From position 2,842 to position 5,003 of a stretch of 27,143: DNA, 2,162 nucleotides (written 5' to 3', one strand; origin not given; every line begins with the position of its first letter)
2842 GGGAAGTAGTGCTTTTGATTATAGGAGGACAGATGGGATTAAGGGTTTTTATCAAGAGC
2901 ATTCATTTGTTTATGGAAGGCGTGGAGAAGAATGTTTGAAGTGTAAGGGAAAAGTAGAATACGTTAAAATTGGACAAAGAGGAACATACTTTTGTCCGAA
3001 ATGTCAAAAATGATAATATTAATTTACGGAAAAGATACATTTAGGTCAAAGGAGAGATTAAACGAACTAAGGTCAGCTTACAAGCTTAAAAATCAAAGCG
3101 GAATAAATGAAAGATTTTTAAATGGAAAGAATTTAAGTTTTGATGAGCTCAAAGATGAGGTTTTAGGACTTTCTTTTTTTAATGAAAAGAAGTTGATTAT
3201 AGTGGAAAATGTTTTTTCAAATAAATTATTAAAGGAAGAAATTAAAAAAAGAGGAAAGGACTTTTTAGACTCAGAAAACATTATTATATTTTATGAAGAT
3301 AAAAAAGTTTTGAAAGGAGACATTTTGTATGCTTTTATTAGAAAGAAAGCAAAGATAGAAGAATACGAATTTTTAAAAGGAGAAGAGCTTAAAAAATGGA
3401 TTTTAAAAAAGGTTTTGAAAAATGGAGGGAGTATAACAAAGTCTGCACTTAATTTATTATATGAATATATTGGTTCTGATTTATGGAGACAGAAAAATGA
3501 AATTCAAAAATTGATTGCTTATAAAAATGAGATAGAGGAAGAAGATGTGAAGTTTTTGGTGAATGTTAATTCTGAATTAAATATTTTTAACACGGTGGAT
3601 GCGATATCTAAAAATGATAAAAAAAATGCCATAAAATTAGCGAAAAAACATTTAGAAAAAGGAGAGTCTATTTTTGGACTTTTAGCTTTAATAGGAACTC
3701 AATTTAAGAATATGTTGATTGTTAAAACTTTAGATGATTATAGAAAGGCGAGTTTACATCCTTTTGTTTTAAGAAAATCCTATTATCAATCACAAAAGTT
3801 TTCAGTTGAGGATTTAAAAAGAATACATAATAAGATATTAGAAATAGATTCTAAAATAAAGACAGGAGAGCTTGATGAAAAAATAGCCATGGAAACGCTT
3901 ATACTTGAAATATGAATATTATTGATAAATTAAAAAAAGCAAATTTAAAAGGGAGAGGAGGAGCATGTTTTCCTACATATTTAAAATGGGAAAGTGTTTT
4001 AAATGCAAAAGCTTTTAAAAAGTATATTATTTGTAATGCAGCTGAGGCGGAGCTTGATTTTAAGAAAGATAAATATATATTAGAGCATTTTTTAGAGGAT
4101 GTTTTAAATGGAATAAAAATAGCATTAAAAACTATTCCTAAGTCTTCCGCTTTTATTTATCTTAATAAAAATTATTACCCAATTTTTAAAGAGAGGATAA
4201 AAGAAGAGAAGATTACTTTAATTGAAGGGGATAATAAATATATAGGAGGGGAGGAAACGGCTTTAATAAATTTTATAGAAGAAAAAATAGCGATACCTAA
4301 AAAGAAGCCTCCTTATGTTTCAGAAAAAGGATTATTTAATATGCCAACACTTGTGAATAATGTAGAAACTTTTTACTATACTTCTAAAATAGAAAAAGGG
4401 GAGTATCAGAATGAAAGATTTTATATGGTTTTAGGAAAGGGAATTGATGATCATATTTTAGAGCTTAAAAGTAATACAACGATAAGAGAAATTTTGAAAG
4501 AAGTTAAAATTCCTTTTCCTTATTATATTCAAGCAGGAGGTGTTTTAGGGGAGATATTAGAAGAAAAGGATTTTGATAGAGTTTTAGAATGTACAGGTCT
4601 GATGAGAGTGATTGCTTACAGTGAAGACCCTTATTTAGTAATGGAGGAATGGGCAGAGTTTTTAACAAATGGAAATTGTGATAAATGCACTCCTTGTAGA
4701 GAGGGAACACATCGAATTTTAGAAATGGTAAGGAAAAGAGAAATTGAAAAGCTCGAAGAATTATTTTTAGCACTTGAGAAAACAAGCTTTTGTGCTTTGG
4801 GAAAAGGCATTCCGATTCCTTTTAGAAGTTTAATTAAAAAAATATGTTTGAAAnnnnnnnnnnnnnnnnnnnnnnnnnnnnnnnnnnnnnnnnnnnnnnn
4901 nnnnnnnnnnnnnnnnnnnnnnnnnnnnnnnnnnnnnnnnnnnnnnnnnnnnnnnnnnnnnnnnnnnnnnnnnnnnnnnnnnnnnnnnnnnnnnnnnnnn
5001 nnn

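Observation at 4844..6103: Hydrogenase-like protein that probably cannot be a hydrogenase (Nar1-like degeneration)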

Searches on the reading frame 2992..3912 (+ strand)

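Call 3: search_protein_families(library=pfam, proteins=[window:2992-3912:+], max_evalue=0.01)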
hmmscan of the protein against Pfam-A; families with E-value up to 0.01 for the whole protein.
window:2992-3912:+ (307 aa): 2 families
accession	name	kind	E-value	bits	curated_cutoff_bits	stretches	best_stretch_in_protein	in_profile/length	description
PF21694.2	DNA_pol3_delta_C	-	2e-21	76.6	27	1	196-306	2-120/121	DNA polymerase III delta subunit, C-terminal domain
PF06144.19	DNA_pol3_delta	-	0.0016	18.9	21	1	10-106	2-104/124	DNA polymerase III, delta subunit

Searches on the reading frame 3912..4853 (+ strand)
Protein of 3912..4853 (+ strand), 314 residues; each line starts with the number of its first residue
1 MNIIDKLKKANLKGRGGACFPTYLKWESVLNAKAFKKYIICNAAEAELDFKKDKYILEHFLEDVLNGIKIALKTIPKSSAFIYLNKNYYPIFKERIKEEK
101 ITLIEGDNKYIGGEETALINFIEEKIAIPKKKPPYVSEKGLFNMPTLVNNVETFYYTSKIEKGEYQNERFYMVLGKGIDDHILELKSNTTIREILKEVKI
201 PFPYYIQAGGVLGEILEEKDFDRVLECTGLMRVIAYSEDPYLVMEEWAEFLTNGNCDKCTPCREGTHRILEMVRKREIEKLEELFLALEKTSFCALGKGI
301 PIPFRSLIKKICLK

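Call 3: search_protein_families(library=pfam, proteins=[window:3912-4853:+], max_evalue=0.01)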
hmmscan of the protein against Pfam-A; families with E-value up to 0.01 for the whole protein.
window:3912-4853:+ (314 aa): 2 families
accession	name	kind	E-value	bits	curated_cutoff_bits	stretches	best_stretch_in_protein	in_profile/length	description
PF01512.22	Complex1_51K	-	4.6e-32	111.4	31.2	1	8-155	2-146/150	Nuo51 FMN-binding domain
PF10589.14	NADH_4Fe-4S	-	1.9e-14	53.7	23.5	1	243-310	2-77/85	NADH-ubiquinone oxidoreductase-F iron-sulfur binding region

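Call 4: search_protein_families(library=ncbifam, proteins=[window:3912-4853:+], max_evalue=0.01)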
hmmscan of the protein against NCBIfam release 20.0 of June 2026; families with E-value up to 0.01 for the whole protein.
window:3912-4853:+ (314 aa): 6 families
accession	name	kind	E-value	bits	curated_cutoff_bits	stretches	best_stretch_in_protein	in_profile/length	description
TIGR01959.1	nuoF_fam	equivalog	4.3e-47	160.4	558.65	2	100-310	155-401/410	NADH-quinone oxidoreductase subunit NuoF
NF010120.0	PRK13596.1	equivalog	2.2e-37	128.6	389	2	2-161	42-222/433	NADH-quinone oxidoreductase subunit NuoF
NF008436.0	PRK11278.1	equivalog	2.1e-29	102.7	749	2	2-89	50-138/448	NADH-quinone oxidoreductase subunit NuoF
TIGR01945.1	rnfC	subfamily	3.2e-14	52.3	245.95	1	2-221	123-340/435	RnfABCDGE type electron transport complex subunit C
TIGR04481.1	PR_assoc_PrdC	equivalog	2.5e-12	46.3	490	1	2-151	75-223/425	proline reductase-associated electron transfer protein PrdC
NF003454.1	PRK05035.1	equivalog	1.4e-10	40.3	345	1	2-222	125-344/556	electron transport complex subunit RsxC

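Call 44: search_solved_structures(query=window:3912-4853:+, show_alignments=2, max_evalue=1e-10)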
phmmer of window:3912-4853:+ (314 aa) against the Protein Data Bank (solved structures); distinct sequences matched with E-value up to 1e-10: 61 (the best 60 are shown).
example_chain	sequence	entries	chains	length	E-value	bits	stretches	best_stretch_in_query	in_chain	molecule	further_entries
7t2r_B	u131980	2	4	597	2.1e-35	125.8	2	103-308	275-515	NiFe hydrogenase subunit B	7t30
7q4w_B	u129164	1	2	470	3.6e-35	125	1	2-309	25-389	Iron hydrogenase HydB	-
7q4v_B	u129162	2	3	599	1e-34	123.6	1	105-309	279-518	Iron hydrogenase HydB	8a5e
9n5u_B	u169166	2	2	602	2.5e-33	119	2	101-309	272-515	NfnB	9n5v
9bov_B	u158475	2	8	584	7.2e-32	114.2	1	3-112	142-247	NADH dehydrogenase (Quinone)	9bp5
8a6t_B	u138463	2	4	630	8.3e-32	114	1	103-310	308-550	Electron bifurcating hydrogenase subunit HydB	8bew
6q9c_B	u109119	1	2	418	3.9e-31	111.8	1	3-298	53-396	NADH-quinone oxidoreductase subunit F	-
7q5y_C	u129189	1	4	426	4.5e-31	111.5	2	101-298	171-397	NADH-quinone oxidoreductase subunit F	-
6hl2_B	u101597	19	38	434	4.8e-31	111.5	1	3-298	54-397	NADH-quinone oxidoreductase subunit F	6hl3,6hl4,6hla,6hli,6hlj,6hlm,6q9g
9fe7_B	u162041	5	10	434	5.9e-31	111.2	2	101-298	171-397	NADH-quinone oxidoreductase subunit F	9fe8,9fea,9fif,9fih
6q9k_B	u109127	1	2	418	7.2e-31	110.9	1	3-298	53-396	NADH-quinone oxidoreductase subunit F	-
6r7p_B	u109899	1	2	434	9e-31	110.6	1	3-298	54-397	NADH-quinone oxidoreductase subunit F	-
7p5h_B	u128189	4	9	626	9.3e-31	110.5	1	3-309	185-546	Fe-hydrogenase, subunit beta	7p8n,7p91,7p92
9fii_B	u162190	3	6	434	1.7e-30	109.7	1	3-298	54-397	NADH-quinone oxidoreductase subunit F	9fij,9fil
9fdj_B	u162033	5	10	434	4.4e-30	108.3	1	3-298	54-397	NADH-quinone oxidoreductase subunit F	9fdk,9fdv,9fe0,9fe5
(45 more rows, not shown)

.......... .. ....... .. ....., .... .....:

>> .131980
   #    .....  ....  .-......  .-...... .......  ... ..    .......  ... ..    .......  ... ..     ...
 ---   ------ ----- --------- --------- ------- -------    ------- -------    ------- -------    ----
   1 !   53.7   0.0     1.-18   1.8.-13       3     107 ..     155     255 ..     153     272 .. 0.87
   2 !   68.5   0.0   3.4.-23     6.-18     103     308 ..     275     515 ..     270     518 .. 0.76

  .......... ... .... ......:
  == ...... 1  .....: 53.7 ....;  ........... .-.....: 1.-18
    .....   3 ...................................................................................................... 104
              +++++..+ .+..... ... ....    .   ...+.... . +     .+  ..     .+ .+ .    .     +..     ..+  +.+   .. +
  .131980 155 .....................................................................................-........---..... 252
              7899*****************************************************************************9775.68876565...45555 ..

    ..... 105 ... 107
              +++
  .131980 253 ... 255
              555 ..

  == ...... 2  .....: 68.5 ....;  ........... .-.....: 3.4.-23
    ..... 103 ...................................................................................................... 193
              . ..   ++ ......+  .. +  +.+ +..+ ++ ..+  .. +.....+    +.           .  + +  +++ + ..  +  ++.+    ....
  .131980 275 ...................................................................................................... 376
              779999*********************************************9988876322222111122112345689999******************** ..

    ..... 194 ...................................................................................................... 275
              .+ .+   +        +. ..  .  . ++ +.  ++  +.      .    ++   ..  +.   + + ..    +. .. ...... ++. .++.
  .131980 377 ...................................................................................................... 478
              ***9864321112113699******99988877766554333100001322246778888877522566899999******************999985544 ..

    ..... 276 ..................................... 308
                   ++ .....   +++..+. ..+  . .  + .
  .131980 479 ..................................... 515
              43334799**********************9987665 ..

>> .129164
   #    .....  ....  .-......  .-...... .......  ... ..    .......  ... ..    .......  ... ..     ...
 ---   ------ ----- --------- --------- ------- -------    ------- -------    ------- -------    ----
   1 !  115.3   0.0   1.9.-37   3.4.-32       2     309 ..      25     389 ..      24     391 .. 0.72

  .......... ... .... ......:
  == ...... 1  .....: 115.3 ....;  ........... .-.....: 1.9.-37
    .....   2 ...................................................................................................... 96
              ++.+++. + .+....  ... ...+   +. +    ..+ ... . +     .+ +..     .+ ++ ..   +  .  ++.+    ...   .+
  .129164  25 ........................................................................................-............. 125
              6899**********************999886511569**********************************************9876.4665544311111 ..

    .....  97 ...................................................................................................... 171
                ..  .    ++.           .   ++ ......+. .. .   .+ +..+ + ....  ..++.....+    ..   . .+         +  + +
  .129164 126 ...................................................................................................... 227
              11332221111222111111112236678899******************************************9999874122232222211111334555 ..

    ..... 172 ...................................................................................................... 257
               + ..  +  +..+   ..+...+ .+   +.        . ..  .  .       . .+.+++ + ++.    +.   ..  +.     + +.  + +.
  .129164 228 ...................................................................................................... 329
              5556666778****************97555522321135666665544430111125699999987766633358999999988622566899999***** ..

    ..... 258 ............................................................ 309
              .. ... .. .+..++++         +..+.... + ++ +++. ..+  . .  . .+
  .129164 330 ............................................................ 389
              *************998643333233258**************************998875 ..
